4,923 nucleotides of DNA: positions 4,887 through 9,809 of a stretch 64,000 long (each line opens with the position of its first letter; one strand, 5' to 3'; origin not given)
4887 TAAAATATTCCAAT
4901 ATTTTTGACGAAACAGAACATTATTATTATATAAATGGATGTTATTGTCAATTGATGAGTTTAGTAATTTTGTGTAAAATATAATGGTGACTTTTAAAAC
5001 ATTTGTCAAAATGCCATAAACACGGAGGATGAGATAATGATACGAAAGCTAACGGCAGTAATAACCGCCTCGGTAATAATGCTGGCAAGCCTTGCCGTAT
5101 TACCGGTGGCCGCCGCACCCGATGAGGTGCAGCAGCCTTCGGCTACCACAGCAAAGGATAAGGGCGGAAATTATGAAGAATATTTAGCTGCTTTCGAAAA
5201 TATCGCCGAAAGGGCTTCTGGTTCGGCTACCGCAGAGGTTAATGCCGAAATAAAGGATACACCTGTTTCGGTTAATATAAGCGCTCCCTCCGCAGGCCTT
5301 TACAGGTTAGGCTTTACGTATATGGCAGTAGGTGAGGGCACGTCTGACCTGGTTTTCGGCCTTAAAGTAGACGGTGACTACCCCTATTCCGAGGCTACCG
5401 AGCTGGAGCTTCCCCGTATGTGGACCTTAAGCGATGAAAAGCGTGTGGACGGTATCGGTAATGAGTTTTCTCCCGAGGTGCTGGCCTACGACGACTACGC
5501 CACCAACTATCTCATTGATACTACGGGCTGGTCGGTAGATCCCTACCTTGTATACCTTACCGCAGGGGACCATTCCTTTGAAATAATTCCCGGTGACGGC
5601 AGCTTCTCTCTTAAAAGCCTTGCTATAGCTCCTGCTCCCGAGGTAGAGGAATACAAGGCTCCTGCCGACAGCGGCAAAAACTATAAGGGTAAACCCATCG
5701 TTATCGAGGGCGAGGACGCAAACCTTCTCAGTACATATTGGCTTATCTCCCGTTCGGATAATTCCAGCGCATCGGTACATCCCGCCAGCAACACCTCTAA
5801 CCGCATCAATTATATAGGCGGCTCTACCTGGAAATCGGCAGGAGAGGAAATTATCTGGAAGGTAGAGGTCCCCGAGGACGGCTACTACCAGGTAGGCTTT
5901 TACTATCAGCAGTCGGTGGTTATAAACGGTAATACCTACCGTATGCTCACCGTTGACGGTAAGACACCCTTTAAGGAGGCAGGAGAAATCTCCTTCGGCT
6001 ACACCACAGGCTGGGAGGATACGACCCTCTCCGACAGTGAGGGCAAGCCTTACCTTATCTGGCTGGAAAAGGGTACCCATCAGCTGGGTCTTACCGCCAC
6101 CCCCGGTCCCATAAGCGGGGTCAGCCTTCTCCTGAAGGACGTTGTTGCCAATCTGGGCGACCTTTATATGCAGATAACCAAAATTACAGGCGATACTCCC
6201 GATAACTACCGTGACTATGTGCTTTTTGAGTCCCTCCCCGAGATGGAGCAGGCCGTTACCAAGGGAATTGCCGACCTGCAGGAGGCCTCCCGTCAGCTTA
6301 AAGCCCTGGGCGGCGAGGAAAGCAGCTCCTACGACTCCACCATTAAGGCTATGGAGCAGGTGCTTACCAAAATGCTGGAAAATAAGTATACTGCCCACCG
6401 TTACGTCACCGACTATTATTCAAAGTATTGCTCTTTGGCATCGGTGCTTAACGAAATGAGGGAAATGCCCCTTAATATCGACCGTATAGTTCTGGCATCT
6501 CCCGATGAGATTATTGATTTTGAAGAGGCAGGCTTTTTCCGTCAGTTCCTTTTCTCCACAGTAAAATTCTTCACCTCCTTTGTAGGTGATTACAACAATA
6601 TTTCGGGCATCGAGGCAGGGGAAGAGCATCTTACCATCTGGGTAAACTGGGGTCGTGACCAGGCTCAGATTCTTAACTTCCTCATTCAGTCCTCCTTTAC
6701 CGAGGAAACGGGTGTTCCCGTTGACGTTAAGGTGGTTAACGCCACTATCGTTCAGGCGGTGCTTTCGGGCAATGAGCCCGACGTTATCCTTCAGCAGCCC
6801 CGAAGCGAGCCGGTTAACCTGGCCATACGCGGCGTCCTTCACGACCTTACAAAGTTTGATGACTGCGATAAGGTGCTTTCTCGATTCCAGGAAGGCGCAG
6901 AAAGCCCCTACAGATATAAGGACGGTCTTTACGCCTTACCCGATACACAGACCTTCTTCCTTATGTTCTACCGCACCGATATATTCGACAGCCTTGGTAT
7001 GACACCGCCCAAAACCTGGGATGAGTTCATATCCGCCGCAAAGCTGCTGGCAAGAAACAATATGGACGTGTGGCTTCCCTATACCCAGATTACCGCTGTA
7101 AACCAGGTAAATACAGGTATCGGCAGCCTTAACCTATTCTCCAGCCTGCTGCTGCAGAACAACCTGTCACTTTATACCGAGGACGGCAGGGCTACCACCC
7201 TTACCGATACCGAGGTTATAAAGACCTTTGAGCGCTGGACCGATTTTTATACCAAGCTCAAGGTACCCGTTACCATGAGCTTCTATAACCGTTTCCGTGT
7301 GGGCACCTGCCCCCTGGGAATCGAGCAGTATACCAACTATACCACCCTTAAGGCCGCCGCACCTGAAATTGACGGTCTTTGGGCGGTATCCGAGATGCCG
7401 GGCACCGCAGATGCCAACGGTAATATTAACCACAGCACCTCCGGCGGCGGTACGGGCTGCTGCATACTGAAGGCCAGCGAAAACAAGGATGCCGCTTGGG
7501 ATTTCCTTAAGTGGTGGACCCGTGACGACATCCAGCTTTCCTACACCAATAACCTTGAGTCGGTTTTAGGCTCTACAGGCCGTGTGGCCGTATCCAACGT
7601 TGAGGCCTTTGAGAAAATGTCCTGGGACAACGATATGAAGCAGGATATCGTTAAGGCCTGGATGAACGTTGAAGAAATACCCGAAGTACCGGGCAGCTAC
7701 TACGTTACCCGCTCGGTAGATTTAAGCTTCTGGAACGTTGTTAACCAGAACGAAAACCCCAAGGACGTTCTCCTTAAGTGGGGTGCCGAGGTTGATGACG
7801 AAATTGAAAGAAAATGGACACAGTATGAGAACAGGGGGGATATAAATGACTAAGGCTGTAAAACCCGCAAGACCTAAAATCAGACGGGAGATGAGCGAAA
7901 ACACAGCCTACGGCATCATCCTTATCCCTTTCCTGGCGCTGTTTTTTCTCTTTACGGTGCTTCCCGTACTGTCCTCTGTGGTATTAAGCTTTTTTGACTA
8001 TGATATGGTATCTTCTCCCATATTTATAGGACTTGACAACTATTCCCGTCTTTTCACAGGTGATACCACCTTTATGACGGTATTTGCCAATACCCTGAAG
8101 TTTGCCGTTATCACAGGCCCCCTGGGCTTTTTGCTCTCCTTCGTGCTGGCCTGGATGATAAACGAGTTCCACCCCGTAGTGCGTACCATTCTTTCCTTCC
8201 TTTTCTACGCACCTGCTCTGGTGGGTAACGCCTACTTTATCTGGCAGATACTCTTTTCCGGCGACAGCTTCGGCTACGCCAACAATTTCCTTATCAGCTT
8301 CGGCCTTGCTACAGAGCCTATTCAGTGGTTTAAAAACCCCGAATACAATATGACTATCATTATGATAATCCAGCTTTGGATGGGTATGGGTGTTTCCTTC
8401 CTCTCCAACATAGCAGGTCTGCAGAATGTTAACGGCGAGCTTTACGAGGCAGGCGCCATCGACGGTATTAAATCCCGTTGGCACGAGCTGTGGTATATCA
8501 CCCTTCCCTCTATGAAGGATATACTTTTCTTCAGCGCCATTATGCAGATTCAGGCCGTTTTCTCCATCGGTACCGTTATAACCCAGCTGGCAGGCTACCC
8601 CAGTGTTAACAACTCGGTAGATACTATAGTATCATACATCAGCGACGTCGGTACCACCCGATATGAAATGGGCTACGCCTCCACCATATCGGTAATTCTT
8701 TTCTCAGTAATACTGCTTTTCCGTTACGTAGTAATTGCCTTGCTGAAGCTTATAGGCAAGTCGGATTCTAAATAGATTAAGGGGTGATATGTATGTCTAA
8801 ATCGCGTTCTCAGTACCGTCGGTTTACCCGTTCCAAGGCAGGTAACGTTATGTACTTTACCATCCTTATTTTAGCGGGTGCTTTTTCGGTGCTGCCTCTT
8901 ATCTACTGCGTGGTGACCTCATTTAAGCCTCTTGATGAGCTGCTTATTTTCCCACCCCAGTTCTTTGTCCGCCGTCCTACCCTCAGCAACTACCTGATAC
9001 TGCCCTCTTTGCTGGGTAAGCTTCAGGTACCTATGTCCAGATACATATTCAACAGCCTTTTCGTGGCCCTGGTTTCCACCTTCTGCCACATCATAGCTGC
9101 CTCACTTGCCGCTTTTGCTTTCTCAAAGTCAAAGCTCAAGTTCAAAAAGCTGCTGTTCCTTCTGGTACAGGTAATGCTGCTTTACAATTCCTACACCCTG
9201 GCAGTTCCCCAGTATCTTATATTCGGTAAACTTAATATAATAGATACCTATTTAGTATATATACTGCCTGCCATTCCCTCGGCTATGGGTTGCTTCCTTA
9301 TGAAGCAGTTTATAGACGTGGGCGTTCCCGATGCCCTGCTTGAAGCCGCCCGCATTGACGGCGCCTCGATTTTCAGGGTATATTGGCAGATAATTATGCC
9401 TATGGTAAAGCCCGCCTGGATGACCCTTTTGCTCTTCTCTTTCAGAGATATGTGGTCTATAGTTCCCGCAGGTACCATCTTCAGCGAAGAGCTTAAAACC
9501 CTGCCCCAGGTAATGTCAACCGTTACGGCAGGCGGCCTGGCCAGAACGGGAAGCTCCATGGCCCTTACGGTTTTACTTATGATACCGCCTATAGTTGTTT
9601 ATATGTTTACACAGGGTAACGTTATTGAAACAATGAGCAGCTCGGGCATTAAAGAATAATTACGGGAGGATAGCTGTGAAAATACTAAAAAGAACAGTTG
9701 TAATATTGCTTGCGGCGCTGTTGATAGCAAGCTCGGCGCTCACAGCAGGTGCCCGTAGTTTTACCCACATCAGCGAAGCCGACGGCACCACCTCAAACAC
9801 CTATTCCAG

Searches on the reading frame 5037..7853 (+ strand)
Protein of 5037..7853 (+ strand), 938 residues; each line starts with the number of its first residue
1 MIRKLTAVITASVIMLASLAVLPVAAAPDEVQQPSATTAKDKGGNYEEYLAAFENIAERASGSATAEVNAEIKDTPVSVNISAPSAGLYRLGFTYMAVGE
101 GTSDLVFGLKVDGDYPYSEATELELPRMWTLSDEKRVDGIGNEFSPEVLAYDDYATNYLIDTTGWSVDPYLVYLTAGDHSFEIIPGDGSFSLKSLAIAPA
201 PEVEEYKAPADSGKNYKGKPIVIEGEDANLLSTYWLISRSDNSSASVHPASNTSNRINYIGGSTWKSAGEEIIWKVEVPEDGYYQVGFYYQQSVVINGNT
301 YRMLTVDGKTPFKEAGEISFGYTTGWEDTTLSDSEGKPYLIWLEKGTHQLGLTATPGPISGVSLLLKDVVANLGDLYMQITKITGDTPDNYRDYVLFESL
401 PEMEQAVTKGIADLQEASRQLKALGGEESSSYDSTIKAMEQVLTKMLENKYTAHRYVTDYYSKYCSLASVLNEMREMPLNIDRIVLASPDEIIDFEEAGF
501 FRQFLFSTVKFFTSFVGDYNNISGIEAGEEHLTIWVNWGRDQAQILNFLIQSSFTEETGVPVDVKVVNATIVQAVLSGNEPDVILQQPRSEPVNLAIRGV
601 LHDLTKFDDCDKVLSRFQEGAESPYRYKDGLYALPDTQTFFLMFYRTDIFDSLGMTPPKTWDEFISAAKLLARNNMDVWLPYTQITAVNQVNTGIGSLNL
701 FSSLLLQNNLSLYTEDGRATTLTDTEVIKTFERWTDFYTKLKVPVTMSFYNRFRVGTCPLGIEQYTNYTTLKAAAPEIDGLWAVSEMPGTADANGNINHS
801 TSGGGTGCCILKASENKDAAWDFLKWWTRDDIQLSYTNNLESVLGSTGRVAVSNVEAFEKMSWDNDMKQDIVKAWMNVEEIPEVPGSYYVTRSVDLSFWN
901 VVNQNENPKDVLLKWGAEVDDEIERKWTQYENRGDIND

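Call 5: search_protein_families(library=pfam, proteins=[window:5037-7853:+])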
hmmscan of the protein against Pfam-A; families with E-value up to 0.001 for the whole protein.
window:5037-7853:+ (938 aa): 2 families
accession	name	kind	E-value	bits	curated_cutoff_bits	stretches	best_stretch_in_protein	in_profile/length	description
PF13416.11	SBP_bac_8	-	8.7e-22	78.7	27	1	553-837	5-253/279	Bacterial extracellular solute-binding protein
PF01547.30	SBP_bac_1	-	9.3e-20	72.3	26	1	550-833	14-306/307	Bacterial extracellular solute-binding protein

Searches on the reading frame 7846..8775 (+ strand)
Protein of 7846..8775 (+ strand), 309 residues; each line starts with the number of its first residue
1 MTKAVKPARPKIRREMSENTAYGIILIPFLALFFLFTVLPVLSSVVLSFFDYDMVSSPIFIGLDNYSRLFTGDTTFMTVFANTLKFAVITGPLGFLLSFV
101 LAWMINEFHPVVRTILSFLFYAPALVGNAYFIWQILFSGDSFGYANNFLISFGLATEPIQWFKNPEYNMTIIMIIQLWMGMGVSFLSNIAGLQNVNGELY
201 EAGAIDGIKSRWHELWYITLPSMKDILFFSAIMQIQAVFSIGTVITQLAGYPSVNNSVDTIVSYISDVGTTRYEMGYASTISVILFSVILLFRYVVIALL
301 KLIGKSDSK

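Call 5: search_protein_families(library=pfam, proteins=[window:7846-8775:+])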
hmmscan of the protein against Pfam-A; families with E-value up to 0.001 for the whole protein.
window:7846-8775:+ (309 aa): 1 family
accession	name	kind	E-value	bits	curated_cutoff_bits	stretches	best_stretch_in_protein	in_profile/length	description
PF00528.27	BPD_transp_1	-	6.9e-08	32.9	26.4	1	97-294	4-175/184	Binding-protein-dependent transport system inner membrane component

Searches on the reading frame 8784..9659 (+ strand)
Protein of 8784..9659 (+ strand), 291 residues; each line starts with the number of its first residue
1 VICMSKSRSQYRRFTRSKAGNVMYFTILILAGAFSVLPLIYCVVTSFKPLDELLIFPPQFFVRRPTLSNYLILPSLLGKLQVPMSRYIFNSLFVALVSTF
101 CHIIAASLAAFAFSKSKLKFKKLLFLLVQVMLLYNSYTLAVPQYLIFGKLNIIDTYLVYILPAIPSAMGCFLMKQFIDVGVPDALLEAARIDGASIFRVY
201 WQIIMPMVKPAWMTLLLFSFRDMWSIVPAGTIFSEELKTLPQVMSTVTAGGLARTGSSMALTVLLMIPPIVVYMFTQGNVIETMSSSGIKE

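Call 5: search_protein_families(library=pfam, proteins=[window:8784-9659:+])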
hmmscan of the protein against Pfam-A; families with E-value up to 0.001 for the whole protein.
window:8784-9659:+ (291 aa): 1 family
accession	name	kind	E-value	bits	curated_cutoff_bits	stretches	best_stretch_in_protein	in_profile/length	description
PF00528.27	BPD_transp_1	-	1.8e-08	34.8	26.4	1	103-280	2-178/184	Binding-protein-dependent transport system inner membrane component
